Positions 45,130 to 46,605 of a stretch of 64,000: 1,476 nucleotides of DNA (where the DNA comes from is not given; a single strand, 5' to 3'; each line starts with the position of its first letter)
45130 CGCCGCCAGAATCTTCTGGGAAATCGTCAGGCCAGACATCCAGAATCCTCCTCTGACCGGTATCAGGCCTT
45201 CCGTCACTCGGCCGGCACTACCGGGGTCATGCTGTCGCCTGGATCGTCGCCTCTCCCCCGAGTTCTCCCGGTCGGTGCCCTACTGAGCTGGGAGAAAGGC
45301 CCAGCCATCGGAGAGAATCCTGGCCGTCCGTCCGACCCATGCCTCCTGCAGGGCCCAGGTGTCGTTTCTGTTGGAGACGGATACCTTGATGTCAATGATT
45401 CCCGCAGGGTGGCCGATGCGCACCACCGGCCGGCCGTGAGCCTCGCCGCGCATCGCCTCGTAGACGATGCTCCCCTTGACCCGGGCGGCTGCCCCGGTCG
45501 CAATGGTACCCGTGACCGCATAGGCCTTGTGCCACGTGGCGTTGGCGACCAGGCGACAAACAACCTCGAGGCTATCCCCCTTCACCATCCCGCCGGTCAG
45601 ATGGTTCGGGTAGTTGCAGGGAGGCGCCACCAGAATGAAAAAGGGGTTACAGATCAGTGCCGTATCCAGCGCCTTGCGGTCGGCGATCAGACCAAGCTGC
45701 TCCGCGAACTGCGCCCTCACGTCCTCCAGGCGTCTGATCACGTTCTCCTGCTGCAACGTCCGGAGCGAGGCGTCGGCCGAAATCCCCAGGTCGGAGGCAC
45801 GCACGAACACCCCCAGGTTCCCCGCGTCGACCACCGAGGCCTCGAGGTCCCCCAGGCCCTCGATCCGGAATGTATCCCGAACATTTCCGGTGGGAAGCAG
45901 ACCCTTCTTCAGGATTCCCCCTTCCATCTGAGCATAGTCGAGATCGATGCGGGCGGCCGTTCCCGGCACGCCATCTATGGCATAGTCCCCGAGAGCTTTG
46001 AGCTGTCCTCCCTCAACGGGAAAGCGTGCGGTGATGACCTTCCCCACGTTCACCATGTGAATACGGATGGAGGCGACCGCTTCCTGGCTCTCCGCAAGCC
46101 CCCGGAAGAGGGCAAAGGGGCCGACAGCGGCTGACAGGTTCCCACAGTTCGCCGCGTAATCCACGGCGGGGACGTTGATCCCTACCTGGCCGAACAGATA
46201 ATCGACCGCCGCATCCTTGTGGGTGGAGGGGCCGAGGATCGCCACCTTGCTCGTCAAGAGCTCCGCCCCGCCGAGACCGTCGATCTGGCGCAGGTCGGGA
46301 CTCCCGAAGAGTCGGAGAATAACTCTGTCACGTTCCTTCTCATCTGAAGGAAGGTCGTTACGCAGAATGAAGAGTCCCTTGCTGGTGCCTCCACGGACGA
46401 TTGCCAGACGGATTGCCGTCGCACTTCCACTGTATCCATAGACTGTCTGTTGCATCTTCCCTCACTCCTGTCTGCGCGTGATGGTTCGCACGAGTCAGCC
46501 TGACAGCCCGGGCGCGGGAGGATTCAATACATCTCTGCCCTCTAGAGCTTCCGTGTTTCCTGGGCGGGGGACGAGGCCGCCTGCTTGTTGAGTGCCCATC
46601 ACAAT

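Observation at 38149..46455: Eight-gene operon combining PrpF isomerase, archaeal-type LeuCD hydro-lyase, split ComDE-like TPP decarboxylase, Ldh_2 (ComC-family) dehydrogenase, F420-type LLM and an OYE/dienoyl reductase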

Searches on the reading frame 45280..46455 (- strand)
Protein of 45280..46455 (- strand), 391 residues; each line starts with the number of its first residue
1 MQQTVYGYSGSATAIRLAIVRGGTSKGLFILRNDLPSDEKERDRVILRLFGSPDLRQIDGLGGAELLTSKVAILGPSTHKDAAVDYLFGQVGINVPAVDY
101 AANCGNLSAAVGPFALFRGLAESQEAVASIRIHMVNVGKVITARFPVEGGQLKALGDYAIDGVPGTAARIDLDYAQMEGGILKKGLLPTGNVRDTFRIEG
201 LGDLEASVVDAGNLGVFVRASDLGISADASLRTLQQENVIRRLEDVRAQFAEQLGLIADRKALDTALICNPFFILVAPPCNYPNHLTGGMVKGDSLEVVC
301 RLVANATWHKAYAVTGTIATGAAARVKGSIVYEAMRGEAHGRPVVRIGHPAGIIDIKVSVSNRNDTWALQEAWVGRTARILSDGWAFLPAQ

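Call 4: search_protein_families(library=pfam, proteins=[window:45280-46455:-])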
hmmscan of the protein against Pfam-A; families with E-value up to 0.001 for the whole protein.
window:45280-46455:- (391 aa): 1 family
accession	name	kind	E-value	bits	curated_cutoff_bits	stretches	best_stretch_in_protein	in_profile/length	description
PF04303.18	PrpF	-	3.8e-96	322.7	27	1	15-389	4-371/371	PrpF protein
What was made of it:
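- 45280..46455 (-): PrpF-family double-bond isomerase, closest to 3-methylitaconate delta-isomerase (Mii). PF04303 matched over its full length, 322.7 bits (call 4).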

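Call 5: search_protein_families(library=ncbifam, proteins=[window:45280-46455:-])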
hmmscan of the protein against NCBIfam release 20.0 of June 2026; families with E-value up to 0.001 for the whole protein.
window:45280-46455:- (391 aa): 2 families
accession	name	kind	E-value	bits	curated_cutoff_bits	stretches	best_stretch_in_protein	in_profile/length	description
NF033377.1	OMA_tautomer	equivalog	3.6e-88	295.9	440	1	20-387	1-347/349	4-oxalomesaconate tautomerase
TIGR02334.1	prpF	equivalog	3.7e-78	263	440.55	1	17-390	8-387/390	2-methylaconitate cis-trans isomerase PrpF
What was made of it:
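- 45280..46455 (-): It is below the equivalog cut-offs for PrpF (263 vs 440.55) and for OMA tautomerase (295.9 vs 440) (call 5).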

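Call 9: find_encoding_contigs(protein=window:45280-46455:-, flank=10000, max_places=6)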
Protein window:45280-46455:- (391 aa): 1 contig read that carries it; 1 place shown.
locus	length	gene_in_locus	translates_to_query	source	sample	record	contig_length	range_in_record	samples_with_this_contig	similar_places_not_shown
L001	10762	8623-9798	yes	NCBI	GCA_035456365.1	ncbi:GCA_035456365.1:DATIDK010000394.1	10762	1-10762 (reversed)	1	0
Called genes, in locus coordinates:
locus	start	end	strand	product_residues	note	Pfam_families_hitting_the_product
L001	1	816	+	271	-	PF00465:Fe-ADH (weak), PF25137:ADH_Fe_C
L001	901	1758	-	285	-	PF12911:OppC_N, PF00528:BPD_transp_1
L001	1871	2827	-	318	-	PF19300:BPD_transp_1_N, PF00528:BPD_transp_1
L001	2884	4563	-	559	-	PF00496:SBP_bac_5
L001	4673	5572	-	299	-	PF19799:DUF6282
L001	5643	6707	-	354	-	PF00180:Iso_dh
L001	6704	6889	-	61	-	PF27434:LeuD_C (weak)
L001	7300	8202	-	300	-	PF04909:Amidohydro_2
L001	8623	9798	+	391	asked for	PF04303:PrpF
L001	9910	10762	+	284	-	PF00330:Aconitase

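Call 20: find_homologous_proteins(query=window:45280-46455:-, max_evalue=1e-20)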
Query window:45280-46455:- (391 aa): 8000 proteins with E <= 1e-20 among 8000 candidates; the best 120 are listed.
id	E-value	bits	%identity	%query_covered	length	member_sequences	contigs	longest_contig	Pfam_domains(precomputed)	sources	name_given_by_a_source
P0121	9.3e-244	826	95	100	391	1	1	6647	PF04303.19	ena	-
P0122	4.8e-243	824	95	100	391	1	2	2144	PF04303.19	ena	-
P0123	2.4e-237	805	92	100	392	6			PF04303.19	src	-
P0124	6.7e-236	800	91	100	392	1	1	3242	PF04303.19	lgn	-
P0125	2.7e-235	798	90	100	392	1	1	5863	PF04303.19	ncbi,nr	ncbi:MAG TPA: PrpF domain-containing protein [Candidatus Methylomirabilis sp.]|nr:PrpF domain-contai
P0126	1.9e-234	796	91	100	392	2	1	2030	PF04303.19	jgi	jgi:methylitaconate Delta-isomerase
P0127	2.6e-234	795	91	100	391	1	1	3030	PF04303.19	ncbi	-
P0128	5.3e-230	781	89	100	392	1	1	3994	PF04303.19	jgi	jgi:methylitaconate Delta-isomerase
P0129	9.1e-230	780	89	100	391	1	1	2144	PF04303.19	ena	-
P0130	2.3e-229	779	87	100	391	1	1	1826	PF04303.19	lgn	-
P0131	7.0e-229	777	87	100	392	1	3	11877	PF04303.19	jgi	jgi:2-methylaconitate cis-trans-isomerase PrpF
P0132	3.1e-227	772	86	100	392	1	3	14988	PF04303.19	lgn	-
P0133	2.9e-224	762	85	100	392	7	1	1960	PF04303.19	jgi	jgi:2-methylaconitate cis-trans-isomerase PrpF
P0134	2.3e-205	700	79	100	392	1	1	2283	PF04303.19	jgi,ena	-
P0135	2.7e-205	700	78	100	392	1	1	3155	PF04303.19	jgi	jgi:2-methylaconitate cis-trans-isomerase PrpF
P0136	4.4e-205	699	79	100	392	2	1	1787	PF04303.19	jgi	jgi:2-methylaconitate cis-trans-isomerase PrpF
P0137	8.9e-204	695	78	100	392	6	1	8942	PF04303.19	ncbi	-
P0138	1.0e-188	645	74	96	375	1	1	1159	PF04303.19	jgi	jgi:hypothetical protein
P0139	8.1e-179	612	74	92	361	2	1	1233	PF04303.19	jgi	jgi:hypothetical protein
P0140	8.5e-115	402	50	98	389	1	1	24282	PF04303.19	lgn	-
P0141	5.1e-112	393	50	96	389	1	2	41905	PF04303.19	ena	-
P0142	1.3e-111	391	49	96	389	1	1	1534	PF04303.19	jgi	jgi:2-methylaconitate cis-trans-isomerase PrpF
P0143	1.9e-111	391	50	96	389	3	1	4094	PF04303.19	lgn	-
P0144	2.1e-111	391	50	96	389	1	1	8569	PF04303.19,PF05544.17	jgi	jgi:2-methylaconitate cis-trans-isomerase PrpF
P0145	1.7e-110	388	49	96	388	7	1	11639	PF04303.19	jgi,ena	-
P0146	1.3e-109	385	50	96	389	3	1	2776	PF04303.19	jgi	jgi:hypothetical protein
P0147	1.7e-109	384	48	96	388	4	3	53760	PF04303.19,PF05544.17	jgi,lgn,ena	-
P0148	4.0e-109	383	49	96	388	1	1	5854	PF04303.19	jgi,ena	-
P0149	4.0e-109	383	47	95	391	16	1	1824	PF04303.19,PF05544.17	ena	-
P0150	4.2e-109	383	48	96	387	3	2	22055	PF04303.19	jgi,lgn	-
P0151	6.8e-109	382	50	96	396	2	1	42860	PF04303.19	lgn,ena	-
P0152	7.1e-109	382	49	96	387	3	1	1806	PF04303.19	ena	-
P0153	7.3e-109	382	48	96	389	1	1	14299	PF04303.19,PF05544.17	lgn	-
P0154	1.1e-108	382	47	98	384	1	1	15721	PF04303.19,PF05544.17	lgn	-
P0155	1.6e-108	381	49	96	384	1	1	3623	PF04303.19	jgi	jgi:2-methylaconitate cis-trans-isomerase PrpF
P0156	1.6e-108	381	49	96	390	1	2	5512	PF04303.19,PF05544.17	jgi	jgi:2-methylaconitate cis-trans-isomerase PrpF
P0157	2.2e-108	381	49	98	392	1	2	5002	PF04303.19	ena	-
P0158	2.2e-108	381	48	96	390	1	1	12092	PF04303.19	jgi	jgi:2-methylaconitate cis-trans-isomerase PrpF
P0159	2.6e-108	380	48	96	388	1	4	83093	PF04303.19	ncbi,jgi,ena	-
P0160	2.8e-108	380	47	96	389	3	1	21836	PF04303.19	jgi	-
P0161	2.8e-108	380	48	96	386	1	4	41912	PF04303.19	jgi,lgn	jgi:2-methylaconitate cis-trans-isomerase PrpF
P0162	3.5e-108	380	48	96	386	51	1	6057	PF04303.19,PF05544.17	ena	-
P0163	4.0e-108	380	49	96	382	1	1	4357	PF04303.19,PF05544.17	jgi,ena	-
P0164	4.2e-108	380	48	96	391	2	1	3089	PF04303.19,PF05544.17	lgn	-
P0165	5.1e-108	379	48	96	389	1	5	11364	PF04303.19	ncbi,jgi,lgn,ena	-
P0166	6.3e-108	379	48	96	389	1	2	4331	PF04303.19,PF05544.17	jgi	jgi:2-methylaconitate cis-trans-isomerase PrpF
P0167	1.2e-107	378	46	97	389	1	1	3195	PF04303.19,PF05544.17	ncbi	-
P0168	1.9e-107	378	48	96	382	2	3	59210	PF04303.19,PF05544.17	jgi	jgi:2-methylaconitate cis-trans-isomerase PrpF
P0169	1.9e-107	378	48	96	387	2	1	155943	PF04303.19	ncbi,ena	-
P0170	2.1e-107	377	48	96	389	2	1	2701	PF04303.19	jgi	jgi:hypothetical protein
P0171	2.3e-107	377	48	96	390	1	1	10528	PF04303.19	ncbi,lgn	-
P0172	2.4e-107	377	48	96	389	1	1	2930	PF04303.19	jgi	jgi:methylitaconate Delta-isomerase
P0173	2.4e-107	377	49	98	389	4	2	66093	PF04303.19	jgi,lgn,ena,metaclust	metaclust:\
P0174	3.9e-107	377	48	96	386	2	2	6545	PF04303.19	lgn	-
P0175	4.1e-107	377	47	98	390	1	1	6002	PF04303.19,PF05544.17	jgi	jgi:2-methylaconitate cis-trans-isomerase PrpF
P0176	4.3e-107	376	46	97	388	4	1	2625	PF04303.19,PF05544.17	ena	-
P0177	6.7e-107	376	49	96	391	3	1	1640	PF04303.19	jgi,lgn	jgi:hypothetical protein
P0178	7.6e-107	376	48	96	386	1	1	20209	PF04303.19,PF05544.17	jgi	-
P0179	7.7e-107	376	49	96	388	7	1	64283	PF04303.19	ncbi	-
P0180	8.6e-107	375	47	96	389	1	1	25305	PF04303.19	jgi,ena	-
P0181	9.1e-107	375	48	96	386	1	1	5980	PF04303.19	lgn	-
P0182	1.1e-106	375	47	98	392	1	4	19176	PF04303.19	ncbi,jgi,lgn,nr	ncbi:MAG TPA: 3-methylitaconate isomerase [Anaerolineae bacterium]|nr:3-methylitaconate isomerase [A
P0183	1.2e-106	375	47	96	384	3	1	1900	PF04303.19,PF05544.17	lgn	-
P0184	1.5e-106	375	48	96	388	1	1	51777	PF04303.19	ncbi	-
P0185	1.8e-106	374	47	96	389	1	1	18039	PF04303.19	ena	-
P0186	2.3e-106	374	47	96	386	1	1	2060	PF04303.19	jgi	jgi:2-methylaconitate cis-trans-isomerase PrpF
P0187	2.7e-106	374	48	96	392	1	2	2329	PF04303.19,PF05544.17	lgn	-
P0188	3.0e-106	374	48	96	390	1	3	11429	PF04303.19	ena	-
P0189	3.1e-106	374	46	96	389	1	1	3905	PF04303.19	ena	-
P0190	3.3e-106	374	46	97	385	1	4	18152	PF04303.19,PF05544.17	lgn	-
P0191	3.3e-106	374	48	96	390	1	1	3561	PF04303.19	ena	-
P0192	3.4e-106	373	48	96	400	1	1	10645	PF04303.19,PF05544.17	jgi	jgi:methylitaconate Delta-isomerase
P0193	4.1e-106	373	48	96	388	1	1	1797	PF04303.19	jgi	jgi:hypothetical protein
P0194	5.9e-106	373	47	96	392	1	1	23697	PF04303.19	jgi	jgi:hypothetical protein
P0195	6.4e-106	373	46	98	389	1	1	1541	PF04303.19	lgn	-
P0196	6.5e-106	373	48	96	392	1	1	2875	PF04303.19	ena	-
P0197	8.1e-106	372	48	96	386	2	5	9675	PF04303.19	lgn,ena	-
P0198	9.1e-106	372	48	96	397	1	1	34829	PF04303.19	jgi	jgi:2-methylaconitate cis-trans-isomerase PrpF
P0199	9.2e-106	372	47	95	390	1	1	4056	PF04303.19,PF05544.17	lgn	-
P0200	9.8e-106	372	48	96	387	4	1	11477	PF04303.19,PF05544.17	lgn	-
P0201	1.1e-105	372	47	96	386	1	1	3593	PF04303.19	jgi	jgi:2-methylaconitate cis-trans-isomerase PrpF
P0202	1.2e-105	372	48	96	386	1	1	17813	PF04303.19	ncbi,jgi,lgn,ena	ncbi:MAG: PrpF domain-containing protein [Thermodesulfobacteriota bacterium]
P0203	1.5e-105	371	48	96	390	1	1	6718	PF04303.19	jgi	jgi:methylitaconate Delta-isomerase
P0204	1.6e-105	371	48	96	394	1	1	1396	PF04303.19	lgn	-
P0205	1.7e-105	371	48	96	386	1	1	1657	PF04303.19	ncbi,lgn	-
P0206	1.8e-105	371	47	96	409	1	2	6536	PF04303.19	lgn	-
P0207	2.3e-105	371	49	96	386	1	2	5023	PF04303.19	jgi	jgi:2-methylaconitate cis-trans-isomerase PrpF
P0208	2.3e-105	371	46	96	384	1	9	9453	PF04303.19,PF05544.17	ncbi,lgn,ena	-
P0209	2.7e-105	371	47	98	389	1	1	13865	PF04303.19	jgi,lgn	jgi:2-methylaconitate cis-trans-isomerase PrpF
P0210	2.7e-105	371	47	98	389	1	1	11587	PF04303.19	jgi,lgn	jgi:2-methylaconitate cis-trans-isomerase PrpF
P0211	3.8e-105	370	47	99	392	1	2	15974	PF04303.19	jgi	jgi:2-methylaconitate cis-trans-isomerase PrpF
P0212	4.5e-105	370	46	95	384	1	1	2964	PF04303.19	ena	-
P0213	6.3e-105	369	47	96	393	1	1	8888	PF04303.19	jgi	-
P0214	6.5e-105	369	45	97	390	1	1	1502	PF04303.19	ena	-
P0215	7.7e-105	369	48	95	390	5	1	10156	PF04303.19,PF05544.17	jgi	jgi:2-methylaconitate cis-trans-isomerase PrpF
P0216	7.7e-105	369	48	96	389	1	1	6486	PF04303.19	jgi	jgi:hypothetical protein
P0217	7.7e-105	369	47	97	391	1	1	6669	PF04303.19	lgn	-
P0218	8.3e-105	369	48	96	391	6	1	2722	PF04303.19,PF05544.17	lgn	-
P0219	8.5e-105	369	47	96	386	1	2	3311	PF04303.19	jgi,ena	-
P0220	8.9e-105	369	47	96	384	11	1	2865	PF04303.19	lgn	-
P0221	9.1e-105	369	46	96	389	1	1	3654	PF04303.19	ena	-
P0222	1.1e-104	368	48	96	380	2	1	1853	PF04303.19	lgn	-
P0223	1.3e-104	368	48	96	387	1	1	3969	PF04303.19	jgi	jgi:2-methylaconitate cis-trans-isomerase PrpF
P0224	1.3e-104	368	48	96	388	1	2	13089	PF04303.19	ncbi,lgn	-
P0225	1.3e-104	368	47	95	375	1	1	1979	PF04303.19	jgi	jgi:hypothetical protein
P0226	1.6e-104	368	47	96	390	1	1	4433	PF04303.19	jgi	-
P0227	1.7e-104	368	48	96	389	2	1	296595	PF04303.19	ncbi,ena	-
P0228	2.1e-104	368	47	96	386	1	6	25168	PF04303.19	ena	-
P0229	2.4e-104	367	47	96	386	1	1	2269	PF04303.19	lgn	-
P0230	2.5e-104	367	48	95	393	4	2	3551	PF04303.19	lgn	-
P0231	2.7e-104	367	47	96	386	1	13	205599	PF04303.19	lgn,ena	-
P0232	2.7e-104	367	46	96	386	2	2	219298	PF04303.19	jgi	jgi:2-methylaconitate cis-trans-isomerase PrpF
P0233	2.8e-104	367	48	96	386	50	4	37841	PF04303.19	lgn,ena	-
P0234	3.2e-104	367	47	96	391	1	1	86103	PF04303.19,PF05544.17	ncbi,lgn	-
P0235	3.5e-104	367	49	96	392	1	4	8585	PF04303.19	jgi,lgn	-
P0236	3.6e-104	367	47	96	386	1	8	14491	PF04303.19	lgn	-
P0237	3.6e-104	367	46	96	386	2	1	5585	PF04303.19,PF05544.17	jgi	jgi:2-methylaconitate cis-trans-isomerase PrpF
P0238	4.1e-104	367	46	96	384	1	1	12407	PF04303.19,PF05544.17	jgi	jgi:2-methylaconitate cis-trans-isomerase PrpF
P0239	4.4e-104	367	48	96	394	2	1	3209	PF04303.19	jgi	jgi:methylitaconate Delta-isomerase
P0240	4.5e-104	366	47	96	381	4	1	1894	PF04303.19,PF05544.17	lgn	-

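Call 21: find_encoding_contigs(protein=P0132, flank=10000, max_places=3)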
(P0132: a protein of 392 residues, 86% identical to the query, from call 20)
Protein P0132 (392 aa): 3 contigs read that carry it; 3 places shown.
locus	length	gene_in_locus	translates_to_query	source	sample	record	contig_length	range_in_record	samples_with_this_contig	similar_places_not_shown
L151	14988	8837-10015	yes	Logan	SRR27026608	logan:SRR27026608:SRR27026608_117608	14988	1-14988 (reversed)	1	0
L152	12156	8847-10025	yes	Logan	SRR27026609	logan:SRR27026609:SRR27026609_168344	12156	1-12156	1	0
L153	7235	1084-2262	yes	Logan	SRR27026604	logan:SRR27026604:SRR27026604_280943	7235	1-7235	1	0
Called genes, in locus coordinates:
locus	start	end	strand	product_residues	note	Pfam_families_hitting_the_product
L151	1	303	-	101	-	?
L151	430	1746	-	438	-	PF13433:Peripla_BP_5, PF13458:Peripla_BP_6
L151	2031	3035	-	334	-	PF08240:ADH_N, PF00107:ADH_zinc_N, PF13602:ADH_zinc_N_2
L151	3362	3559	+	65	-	-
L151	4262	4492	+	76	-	-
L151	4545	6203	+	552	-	PF00496:SBP_bac_5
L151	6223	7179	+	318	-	PF19300:BPD_transp_1_N, PF00528:BPD_transp_1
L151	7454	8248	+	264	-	PF00528:BPD_transp_1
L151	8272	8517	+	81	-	PF02515:CoA_transf_3 (weak)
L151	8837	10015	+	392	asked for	PF04303:PrpF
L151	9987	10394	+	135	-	-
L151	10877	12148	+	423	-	PF00330:Aconitase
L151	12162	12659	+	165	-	PF00694:Aconitase_C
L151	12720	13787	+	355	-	PF00180:Iso_dh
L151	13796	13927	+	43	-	-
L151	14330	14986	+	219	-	?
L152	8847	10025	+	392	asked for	PF04303:PrpF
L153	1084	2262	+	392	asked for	PF04303:PrpF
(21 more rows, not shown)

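Call 22: find_encoding_contigs(protein=P0131, flank=10000, max_places=3)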
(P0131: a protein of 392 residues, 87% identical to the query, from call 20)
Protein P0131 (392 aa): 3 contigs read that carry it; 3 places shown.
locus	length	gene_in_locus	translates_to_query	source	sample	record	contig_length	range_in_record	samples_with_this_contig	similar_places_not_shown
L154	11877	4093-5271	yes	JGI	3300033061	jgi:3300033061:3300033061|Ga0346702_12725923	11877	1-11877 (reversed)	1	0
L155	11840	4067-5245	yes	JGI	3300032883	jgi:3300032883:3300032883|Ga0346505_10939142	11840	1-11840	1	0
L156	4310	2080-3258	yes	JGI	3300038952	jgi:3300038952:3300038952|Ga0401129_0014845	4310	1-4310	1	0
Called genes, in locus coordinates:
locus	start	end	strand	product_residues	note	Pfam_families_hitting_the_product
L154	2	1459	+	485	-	?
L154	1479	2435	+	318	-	PF19300:BPD_transp_1_N, PF00528:BPD_transp_1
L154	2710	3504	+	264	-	PF00528:BPD_transp_1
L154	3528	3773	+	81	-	PF02515:CoA_transf_3 (weak)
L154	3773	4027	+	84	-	-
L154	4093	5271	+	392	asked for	PF04303:PrpF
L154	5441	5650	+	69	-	-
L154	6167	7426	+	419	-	PF00330:Aconitase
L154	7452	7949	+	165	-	PF00694:Aconitase_C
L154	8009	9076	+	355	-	PF00180:Iso_dh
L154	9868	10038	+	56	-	PF04255:DUF433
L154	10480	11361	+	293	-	PF00392:GntR, PF07729:FCD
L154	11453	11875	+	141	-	?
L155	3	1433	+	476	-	?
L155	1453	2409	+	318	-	PF19300:BPD_transp_1_N, PF00528:BPD_transp_1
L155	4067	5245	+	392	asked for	PF04303:PrpF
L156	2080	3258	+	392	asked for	PF04303:PrpF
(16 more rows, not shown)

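Call 23: find_encoding_contigs(protein=P0137, flank=10000, max_places=3)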
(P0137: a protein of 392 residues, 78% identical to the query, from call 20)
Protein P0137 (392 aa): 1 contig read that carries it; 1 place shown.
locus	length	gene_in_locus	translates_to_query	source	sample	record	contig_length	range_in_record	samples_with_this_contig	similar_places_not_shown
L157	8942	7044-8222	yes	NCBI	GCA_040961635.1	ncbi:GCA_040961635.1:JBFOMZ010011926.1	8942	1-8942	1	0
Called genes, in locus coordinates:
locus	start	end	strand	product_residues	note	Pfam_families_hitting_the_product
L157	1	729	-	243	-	?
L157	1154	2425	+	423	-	PF00330:Aconitase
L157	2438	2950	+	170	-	PF00694:Aconitase_C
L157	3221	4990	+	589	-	PF00496:SBP_bac_5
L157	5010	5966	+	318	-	PF19300:BPD_transp_1_N, PF00528:BPD_transp_1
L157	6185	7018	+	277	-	PF00528:BPD_transp_1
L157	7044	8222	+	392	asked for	PF04303:PrpF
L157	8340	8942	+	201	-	?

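Call 33: search_solved_structures(query=window:45280-46455:-, max_evalue=0.00001)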
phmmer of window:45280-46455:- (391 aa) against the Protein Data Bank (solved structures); distinct sequences matched with E-value up to 0.00001: 8.
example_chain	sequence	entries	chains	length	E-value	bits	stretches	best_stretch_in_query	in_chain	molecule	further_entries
3g7k_A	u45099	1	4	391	6e-88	298.5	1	15-388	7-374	3-methylitaconate isomerase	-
2h9f_A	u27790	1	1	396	1.1e-66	228.5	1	17-390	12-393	Hypothetical protein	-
2pvz_A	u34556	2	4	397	1.1e-64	221.9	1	17-389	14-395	PrpF methylaconitate isomerase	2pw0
5k87_A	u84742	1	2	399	4.2e-64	220.1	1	17-389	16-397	2-methyl-aconitate isomerase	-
6p3j_A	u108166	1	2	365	3.4e-46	161.1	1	20-388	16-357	(4E)-oxalomesaconate Delta-isomerase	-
6otv_A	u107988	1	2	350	2.2e-45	158.4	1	17-389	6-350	Putative isomerase YbhH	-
6p3h_A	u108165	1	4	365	2.4e-45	158.3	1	20-388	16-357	(4E)-oxalomesaconate Delta-isomerase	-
6p3k_A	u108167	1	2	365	1.2e-44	156.1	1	20-388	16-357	(4E)-oxalomesaconate Delta-isomerase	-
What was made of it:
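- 45280..46455 (-): Best PDB match is Mii 3G7K at 298.5 bits, ahead of PA0793 228.5, PrpF 221.9 and LigU 161 (call 33).
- On 4-oxalomesaconate tautomerase LigU/GalD (NF033377): LigU structures are the weakest solved relatives, at 156-161 bits (call 33).
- Closest known: Mii + DmdAB. Same: The window's PrpF homolog has Mii as its best solved relative (298.5 bits; call 33).
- Closest known: LigU/GalD 4-oxalomesaconate isomerase with amidohydrolase-type LigJ/LigI. Different: LigU is the most distant of the solved relatives (161 bits; call 33).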

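Call 36: find_encoding_contigs(protein=P0141, flank=8000, max_places=2)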
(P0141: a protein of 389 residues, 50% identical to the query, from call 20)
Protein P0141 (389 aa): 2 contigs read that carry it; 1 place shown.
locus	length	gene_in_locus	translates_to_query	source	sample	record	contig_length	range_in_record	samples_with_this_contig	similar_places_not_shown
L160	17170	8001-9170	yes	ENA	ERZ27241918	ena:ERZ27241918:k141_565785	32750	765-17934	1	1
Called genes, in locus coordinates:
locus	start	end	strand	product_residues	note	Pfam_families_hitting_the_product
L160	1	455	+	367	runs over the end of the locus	PF00005:ABC_tran, PF13304:AAA_21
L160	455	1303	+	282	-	PF12679:ABC2_membrane_2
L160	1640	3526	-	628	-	PF02730:AFOR_N, PF01314:AFOR_C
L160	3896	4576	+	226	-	PF00392:GntR, PF07729:FCD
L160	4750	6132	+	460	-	PF03972:MmgE_PrpD_N, PF19305:MmgE_PrpD_C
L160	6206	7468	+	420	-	PF00330:Aconitase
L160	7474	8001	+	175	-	PF00694:Aconitase_C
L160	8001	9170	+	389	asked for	PF04303:PrpF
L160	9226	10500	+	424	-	PF02786:CPSase_L_D2, PF08442:ATP-grasp_2, PF13549:ATP-grasp_5, PF24948:Citrate_synth_N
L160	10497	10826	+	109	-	-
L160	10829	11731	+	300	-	PF02629:CoA_binding, PF00549:Ligase_CoA, PF13607:Succ_CoA_lig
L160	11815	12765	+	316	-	PF00682:HMGL-like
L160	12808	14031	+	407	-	PF02515:CoA_transf_3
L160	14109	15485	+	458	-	PF05369:MtmB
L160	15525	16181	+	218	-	PF02607:B12-binding_2, PF02310:B12-binding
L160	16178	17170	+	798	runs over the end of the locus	PF01266:DAO, PF16350:FAO_M, PF01571:GCV_T, PF08669:GCV_T_C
